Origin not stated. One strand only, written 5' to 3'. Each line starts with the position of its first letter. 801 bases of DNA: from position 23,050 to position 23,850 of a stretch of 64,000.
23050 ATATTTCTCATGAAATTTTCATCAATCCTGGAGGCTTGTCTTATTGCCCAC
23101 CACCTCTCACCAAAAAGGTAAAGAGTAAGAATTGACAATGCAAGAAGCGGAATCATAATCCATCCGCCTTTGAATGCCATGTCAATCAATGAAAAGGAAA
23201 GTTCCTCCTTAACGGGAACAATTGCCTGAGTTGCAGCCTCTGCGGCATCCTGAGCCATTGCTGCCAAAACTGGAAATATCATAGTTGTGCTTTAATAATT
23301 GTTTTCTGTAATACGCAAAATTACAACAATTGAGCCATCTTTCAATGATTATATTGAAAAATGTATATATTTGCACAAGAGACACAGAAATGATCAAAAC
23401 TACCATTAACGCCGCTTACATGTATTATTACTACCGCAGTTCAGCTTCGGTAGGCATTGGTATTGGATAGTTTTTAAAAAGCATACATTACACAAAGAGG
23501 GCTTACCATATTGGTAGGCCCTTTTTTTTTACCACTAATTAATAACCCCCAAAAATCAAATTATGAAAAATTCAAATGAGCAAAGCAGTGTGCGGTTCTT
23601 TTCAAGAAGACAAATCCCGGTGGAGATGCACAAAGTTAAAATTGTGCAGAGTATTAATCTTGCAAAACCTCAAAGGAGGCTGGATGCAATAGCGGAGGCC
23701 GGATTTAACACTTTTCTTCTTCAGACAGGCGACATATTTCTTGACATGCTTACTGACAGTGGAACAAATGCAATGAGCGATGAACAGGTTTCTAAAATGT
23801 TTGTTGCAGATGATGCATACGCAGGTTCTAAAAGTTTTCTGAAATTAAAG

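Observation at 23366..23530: Tyr-run (YYYY) leader peptide and attenuator upstream of a tyrosine-phenol-lyase-like gene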

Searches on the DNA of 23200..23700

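Call 3: search_rna_families(source=window, start=23200, end=23700, threshold=evalue, max_evalue=10, show_alignments=3)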
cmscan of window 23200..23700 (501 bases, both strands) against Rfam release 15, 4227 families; matches with E-value up to 10: 23.
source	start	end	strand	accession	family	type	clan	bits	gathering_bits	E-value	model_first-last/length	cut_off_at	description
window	23427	23533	+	RF04312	trpB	Cis-reg;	-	23.6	59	0.54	1-107/107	no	trpB ncRNA motif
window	23497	23564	+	RF02527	SSRC38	Gene; sRNA;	-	20.9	80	0.21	1-166/166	no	Streptococcus sRNA SSRC38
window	23416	23530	+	RF00506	Thr_leader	Cis-reg; leader;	-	20.6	55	0.17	1-118/118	no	Threonine operon leader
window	23354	23425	+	RF02307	TtnuCD33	Gene; snRNA; snoRNA; CD-box;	-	20.4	80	1.9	1-74/74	no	Tetrahymena snoRNA TtnuCD33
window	23495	23532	+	RF00489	ctRNA_p42d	Gene; antisense;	-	20.2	50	0.09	1-46/46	no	ctRNA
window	23295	23396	+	RF03100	RAGATH-27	Gene; sRNA;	-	19.3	76.1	4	1-86/86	no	RAGATH-27 RNA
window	23426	23532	+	RF02969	DUF3800-I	Gene; sRNA;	-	19.1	44.2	2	1-115/115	no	DUF3800-I RNA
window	23299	23481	+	RF02090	DAOA-AS1_1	Gene; lncRNA;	-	18.4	50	6.3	1-201/201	no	DAOA antisense RNA 1 conserved region 1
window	23492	23572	-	RF01859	Phe_leader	Cis-reg; leader;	-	18.3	55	1.8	1-125/125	no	Phenylalanine leader peptide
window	23484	23579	-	RF00121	MicC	Gene; sRNA;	-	17.7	90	4.9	1-123/123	no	MicC RNA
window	23495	23580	-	RF00561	SNORA40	Gene; snRNA; snoRNA; HACA-box;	-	16.5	51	3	1-128/128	no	Small nucleolar RNA SNORA40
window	23501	23571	+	RF00503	RNAIII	Gene;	-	16.3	47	0.11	371-439/504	no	RNAIII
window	23458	23536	+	RF00519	suhB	Gene; sRNA;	CL00108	16.3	41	0.82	1-77/77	no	Makes More Granules Regulator RNA (mmgR)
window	23489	23531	+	RF04134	MIR7504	Gene; miRNA;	-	16.1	83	6.9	1-124/124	no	MIR7504 microRNA precursor family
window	23469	23530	+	RF02499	Atu_C4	Gene; sRNA;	-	15.9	80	1.9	1-70/70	no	Rhizobiales sRNA Atu_C4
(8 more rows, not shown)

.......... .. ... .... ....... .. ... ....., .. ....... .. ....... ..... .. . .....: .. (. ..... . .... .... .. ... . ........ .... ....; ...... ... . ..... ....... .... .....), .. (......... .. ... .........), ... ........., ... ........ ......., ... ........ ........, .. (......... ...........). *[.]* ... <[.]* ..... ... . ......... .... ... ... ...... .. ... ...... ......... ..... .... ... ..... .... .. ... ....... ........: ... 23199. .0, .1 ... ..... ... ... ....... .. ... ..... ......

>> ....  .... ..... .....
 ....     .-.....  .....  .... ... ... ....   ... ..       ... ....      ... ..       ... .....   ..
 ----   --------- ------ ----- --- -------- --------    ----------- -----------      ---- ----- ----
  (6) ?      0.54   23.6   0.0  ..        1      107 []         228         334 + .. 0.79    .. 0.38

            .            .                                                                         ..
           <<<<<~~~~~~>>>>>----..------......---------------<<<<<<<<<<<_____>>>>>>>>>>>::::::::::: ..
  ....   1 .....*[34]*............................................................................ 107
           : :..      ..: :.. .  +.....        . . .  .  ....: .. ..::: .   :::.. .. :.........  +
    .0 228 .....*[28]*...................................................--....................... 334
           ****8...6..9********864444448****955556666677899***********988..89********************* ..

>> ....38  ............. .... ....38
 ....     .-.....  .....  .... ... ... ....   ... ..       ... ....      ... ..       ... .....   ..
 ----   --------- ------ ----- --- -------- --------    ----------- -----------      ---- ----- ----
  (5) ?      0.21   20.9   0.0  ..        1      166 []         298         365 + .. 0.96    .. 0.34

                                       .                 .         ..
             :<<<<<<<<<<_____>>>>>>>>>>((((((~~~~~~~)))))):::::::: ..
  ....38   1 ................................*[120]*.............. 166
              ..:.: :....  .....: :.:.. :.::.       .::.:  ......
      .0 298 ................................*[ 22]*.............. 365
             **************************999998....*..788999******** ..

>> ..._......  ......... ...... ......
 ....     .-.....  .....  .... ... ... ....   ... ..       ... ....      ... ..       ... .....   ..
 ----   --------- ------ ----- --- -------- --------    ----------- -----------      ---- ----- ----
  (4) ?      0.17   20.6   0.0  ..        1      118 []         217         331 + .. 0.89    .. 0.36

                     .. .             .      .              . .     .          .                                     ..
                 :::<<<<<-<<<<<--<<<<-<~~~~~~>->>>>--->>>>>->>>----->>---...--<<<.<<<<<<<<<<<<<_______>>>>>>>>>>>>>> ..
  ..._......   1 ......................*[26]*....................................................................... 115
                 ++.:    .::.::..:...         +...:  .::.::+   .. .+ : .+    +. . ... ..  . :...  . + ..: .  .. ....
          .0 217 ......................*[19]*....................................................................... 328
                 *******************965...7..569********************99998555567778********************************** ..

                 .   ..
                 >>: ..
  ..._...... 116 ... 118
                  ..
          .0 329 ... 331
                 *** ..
